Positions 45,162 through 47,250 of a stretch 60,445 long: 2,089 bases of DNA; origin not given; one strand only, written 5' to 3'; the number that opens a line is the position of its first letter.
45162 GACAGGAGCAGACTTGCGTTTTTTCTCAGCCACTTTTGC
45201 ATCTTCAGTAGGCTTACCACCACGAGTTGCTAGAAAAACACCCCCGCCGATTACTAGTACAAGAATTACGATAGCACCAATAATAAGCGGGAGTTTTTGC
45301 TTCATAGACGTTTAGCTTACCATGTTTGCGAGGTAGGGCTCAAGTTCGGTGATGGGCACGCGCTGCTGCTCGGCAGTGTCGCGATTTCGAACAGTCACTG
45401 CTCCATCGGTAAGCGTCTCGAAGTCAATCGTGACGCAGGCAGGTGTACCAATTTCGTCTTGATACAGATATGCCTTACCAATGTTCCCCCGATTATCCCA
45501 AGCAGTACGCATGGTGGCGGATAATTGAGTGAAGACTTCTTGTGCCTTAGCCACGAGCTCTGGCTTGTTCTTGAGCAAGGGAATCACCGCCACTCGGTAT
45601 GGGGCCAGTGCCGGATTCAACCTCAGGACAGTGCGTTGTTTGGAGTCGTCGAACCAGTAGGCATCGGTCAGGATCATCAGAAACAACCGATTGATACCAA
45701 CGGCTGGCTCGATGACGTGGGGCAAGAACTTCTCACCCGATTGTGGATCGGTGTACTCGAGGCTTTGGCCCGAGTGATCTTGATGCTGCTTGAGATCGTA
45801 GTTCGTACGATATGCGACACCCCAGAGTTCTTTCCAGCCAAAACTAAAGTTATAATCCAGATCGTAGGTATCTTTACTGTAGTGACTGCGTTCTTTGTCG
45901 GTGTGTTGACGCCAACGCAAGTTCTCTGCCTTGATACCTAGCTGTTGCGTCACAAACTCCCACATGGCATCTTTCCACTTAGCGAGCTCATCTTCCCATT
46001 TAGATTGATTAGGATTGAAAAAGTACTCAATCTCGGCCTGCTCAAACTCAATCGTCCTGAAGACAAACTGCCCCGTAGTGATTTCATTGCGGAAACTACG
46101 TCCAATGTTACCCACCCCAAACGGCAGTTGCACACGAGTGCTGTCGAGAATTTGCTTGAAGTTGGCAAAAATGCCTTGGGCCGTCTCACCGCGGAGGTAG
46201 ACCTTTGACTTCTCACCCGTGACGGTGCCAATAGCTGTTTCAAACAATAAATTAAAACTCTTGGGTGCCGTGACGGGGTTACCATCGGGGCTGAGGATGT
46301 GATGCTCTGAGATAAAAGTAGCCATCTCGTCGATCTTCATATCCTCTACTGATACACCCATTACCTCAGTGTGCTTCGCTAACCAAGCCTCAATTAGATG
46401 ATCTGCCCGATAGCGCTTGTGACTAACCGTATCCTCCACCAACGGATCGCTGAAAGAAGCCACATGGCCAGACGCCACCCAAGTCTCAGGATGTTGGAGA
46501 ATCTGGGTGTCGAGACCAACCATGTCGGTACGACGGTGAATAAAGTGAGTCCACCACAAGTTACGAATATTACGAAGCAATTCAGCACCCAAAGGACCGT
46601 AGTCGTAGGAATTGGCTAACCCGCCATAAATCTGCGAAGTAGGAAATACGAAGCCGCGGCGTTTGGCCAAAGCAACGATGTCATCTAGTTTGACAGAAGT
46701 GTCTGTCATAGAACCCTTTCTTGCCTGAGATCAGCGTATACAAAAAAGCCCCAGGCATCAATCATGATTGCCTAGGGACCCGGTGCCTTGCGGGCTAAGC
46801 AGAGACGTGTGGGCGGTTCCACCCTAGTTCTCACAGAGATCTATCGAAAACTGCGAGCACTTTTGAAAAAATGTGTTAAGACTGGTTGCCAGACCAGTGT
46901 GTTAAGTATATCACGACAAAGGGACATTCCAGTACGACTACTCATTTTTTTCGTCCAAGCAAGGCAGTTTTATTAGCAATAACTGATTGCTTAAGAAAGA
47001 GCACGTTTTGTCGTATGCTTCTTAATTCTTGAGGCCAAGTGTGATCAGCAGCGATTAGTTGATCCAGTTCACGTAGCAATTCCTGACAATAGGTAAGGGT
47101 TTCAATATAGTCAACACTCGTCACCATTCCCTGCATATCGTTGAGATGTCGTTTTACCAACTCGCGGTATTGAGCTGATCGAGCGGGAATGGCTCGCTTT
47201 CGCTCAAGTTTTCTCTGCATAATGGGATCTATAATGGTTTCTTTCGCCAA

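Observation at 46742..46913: glyQS T-box: about 75 nt from +1 to the T-box bulge, GGC in a terminal loop, no recognisable Stem II S-turn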

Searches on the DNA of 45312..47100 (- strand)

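Call 4: search_rna_families(source=window, start=46600, end=47100, threshold=evalue, max_evalue=10, show_alignments=4)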
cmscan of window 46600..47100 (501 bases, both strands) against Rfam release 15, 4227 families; matches with E-value up to 10: 4.
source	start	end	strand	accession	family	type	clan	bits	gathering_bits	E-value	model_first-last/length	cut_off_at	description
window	46798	46971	-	RF00230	T-box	Cis-reg; leader;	-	24.1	93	0.0021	1-219/219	no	T-box leader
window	46737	46781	+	RF02416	TCV_H4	Cis-reg;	-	15.2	50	8.4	1-51/51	no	Turnip crinkle virus 3'UTR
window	46930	46985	-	RF01160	sn2841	Gene; snRNA; snoRNA; CD-box;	-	14.6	45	5.1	1-72/72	no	Small nucleolar RNA sn2841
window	46624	46745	-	RF02132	HOXB13-AS1_1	Gene; lncRNA;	-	13.9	60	1.5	1-136/136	no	HOXB13 antisense RNA 1 conserved region 1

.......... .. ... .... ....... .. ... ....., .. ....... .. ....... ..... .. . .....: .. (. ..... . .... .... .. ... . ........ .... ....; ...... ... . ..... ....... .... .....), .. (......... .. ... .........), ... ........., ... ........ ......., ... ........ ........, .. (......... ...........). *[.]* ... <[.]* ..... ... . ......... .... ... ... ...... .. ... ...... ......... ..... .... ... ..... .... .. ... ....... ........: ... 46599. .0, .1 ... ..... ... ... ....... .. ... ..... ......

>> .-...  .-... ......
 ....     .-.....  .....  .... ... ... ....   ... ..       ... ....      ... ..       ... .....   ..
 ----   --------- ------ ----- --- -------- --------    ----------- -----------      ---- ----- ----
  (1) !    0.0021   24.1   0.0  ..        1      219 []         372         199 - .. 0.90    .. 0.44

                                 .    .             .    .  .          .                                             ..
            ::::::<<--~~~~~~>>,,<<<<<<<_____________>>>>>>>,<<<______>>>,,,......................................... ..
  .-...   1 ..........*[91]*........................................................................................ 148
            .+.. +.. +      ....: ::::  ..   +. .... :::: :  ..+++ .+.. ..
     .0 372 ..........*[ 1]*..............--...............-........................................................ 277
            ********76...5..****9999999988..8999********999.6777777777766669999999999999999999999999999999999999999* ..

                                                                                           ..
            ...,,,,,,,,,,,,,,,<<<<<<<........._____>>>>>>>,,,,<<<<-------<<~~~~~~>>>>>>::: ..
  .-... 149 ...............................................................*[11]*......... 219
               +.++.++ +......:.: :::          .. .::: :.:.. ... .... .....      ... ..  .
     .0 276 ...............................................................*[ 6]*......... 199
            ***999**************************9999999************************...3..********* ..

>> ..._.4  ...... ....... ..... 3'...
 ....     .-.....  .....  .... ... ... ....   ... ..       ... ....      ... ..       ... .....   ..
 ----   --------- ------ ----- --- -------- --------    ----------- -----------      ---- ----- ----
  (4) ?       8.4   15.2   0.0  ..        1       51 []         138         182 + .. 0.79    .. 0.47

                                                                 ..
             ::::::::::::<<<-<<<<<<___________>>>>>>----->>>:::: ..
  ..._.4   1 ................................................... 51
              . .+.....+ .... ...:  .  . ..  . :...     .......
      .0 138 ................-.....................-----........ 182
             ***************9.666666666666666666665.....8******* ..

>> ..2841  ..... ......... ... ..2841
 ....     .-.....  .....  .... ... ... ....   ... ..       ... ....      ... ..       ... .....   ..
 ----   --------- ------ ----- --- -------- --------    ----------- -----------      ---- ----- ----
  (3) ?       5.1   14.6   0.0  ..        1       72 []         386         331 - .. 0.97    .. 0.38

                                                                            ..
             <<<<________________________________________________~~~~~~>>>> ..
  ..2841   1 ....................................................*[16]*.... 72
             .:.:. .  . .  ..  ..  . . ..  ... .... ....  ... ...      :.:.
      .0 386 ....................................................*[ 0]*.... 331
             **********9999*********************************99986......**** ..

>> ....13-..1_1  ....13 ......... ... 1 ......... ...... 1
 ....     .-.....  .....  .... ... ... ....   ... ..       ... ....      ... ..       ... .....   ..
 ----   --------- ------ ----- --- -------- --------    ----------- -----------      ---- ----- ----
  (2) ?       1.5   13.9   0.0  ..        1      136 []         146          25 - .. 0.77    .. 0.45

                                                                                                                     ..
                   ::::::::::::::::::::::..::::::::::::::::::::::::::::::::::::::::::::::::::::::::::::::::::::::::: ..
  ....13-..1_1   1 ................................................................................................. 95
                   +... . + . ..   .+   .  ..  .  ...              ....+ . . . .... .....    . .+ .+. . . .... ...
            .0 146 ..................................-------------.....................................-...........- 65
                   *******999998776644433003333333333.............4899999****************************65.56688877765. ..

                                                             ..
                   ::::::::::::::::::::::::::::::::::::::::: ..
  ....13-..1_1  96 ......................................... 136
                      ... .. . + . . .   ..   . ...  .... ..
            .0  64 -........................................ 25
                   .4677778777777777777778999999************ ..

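Call 43: search_rna_families(sources=[L001, L002, L003, L004, L006, L007, L008, L009, L011, L018, L025, L031, L033, L037, L040, L054, L059, L070, L076, L082], threshold=gathering)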
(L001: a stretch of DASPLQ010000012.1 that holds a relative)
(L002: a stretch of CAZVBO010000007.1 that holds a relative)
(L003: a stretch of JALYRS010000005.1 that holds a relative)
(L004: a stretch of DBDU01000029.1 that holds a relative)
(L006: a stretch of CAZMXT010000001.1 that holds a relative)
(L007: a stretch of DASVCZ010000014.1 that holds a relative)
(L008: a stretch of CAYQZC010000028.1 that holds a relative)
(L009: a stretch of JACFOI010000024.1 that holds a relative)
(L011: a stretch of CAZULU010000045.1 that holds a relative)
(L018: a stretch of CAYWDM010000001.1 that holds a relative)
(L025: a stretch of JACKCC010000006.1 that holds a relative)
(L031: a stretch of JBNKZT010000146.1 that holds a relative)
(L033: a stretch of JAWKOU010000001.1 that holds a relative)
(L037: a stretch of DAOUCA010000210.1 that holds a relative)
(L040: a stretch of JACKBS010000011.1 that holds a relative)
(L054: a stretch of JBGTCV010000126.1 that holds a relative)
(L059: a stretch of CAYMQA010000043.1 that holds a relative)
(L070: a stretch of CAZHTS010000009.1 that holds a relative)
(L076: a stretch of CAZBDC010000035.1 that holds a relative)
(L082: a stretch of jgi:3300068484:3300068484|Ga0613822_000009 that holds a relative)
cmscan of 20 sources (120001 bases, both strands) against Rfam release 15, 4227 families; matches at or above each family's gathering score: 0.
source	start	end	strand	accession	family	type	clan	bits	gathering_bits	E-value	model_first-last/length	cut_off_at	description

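Call 44: search_rna_families(sources=[L001, L003, L004, L025, L033, L037, L054, L059, L076, L082], threshold=evalue, max_evalue=1, show_alignments=2)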
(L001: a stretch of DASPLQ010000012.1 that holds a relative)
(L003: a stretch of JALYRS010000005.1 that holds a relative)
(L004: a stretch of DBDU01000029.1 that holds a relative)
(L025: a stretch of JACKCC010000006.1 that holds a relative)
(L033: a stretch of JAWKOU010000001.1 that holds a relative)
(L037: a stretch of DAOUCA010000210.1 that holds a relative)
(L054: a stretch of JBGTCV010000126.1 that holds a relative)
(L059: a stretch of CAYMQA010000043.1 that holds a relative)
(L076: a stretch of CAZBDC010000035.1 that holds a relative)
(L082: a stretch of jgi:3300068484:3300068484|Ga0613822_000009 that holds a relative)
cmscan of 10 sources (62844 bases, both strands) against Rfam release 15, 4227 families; matches with E-value up to 1: 10.
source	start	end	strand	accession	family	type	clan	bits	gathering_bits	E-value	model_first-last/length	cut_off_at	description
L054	2153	2372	+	RF00230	T-box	Cis-reg; leader;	-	50.1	93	5.3e-08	1-219/219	no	T-box leader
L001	2183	2448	+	RF00230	T-box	Cis-reg; leader;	-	40.7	93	1.4e-05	1-219/219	no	T-box leader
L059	2155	2351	+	RF00230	T-box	Cis-reg; leader;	-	38.1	93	6.4e-05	1-219/219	no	T-box leader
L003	2300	2451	+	RF00230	T-box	Cis-reg; leader;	-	35.1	93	0.00038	1-219/219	no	T-box leader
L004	2243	2384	+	RF00230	T-box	Cis-reg; leader;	-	33.2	93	0.0012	1-219/219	no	T-box leader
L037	2176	2369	+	RF00230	T-box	Cis-reg; leader;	-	27.6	93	0.033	1-219/219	no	T-box leader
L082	1401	1471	+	RF00023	tmRNA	Gene;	CL00001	25.8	47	1.5e-06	1-374/374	no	transfer-messenger RNA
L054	228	303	-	RF03588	mir-2319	Gene; miRNA;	-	25.1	89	0.96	1-71/71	no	mir-2319 microRNA precursor family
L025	2295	2368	+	RF00230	T-box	Cis-reg; leader;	-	23.7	93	0.33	155-216/219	no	T-box leader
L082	2228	2350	+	RF00230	T-box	Cis-reg; leader;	-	22.1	93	0.86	1-219/219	no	T-box leader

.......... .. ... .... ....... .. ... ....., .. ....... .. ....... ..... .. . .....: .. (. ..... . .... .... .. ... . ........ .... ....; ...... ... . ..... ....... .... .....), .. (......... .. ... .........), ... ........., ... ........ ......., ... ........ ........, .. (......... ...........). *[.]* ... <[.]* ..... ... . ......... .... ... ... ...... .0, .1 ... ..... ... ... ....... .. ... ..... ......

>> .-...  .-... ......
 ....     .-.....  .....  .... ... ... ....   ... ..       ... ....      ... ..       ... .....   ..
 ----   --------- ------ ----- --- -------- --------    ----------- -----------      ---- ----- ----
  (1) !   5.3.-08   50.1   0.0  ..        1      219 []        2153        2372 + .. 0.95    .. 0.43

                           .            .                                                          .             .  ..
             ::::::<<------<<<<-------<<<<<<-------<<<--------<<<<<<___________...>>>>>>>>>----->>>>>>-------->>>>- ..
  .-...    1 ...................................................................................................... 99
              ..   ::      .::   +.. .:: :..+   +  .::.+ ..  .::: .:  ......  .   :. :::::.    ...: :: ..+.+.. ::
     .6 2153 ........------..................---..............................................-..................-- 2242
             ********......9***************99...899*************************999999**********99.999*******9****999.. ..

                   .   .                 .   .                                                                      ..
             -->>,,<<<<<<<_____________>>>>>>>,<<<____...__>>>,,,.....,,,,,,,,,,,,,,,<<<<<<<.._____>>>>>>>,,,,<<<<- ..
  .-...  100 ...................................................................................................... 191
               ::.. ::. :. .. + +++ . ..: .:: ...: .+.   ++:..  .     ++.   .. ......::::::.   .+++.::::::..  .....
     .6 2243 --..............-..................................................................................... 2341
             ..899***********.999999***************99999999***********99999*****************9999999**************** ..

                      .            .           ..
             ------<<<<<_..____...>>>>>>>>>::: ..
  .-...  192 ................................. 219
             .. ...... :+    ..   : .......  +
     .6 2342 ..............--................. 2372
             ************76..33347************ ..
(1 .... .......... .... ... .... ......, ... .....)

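Call 54: build_rna_model(alignment_id=A2, structure=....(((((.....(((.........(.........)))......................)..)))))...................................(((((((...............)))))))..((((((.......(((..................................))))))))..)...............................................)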
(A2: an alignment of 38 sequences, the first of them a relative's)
Model R1 built from alignment A2 (38 sequences, 243 columns); structure: as given.
model positions 146; base pairs 25; branch points 2; effective number of sequences 11.8; information 0.59 bits per position. Calibrated on 0.2 Mb of random sequence (short: E-values are rough).
structure used (alignment columns):
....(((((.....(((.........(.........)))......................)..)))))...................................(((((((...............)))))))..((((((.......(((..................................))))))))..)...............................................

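Call 55: search_with_rna_model(model_id=R1, source=window, max_evalue=10, show_alignments=2)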
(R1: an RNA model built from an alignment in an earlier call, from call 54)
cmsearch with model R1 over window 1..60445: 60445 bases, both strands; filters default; matches with E-value up to 10: 2.
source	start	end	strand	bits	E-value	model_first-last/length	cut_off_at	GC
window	46745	46905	-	51.3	5.7e-10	1-146/146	no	0.5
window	33702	33806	+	7.9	2.9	1-146/146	no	0.42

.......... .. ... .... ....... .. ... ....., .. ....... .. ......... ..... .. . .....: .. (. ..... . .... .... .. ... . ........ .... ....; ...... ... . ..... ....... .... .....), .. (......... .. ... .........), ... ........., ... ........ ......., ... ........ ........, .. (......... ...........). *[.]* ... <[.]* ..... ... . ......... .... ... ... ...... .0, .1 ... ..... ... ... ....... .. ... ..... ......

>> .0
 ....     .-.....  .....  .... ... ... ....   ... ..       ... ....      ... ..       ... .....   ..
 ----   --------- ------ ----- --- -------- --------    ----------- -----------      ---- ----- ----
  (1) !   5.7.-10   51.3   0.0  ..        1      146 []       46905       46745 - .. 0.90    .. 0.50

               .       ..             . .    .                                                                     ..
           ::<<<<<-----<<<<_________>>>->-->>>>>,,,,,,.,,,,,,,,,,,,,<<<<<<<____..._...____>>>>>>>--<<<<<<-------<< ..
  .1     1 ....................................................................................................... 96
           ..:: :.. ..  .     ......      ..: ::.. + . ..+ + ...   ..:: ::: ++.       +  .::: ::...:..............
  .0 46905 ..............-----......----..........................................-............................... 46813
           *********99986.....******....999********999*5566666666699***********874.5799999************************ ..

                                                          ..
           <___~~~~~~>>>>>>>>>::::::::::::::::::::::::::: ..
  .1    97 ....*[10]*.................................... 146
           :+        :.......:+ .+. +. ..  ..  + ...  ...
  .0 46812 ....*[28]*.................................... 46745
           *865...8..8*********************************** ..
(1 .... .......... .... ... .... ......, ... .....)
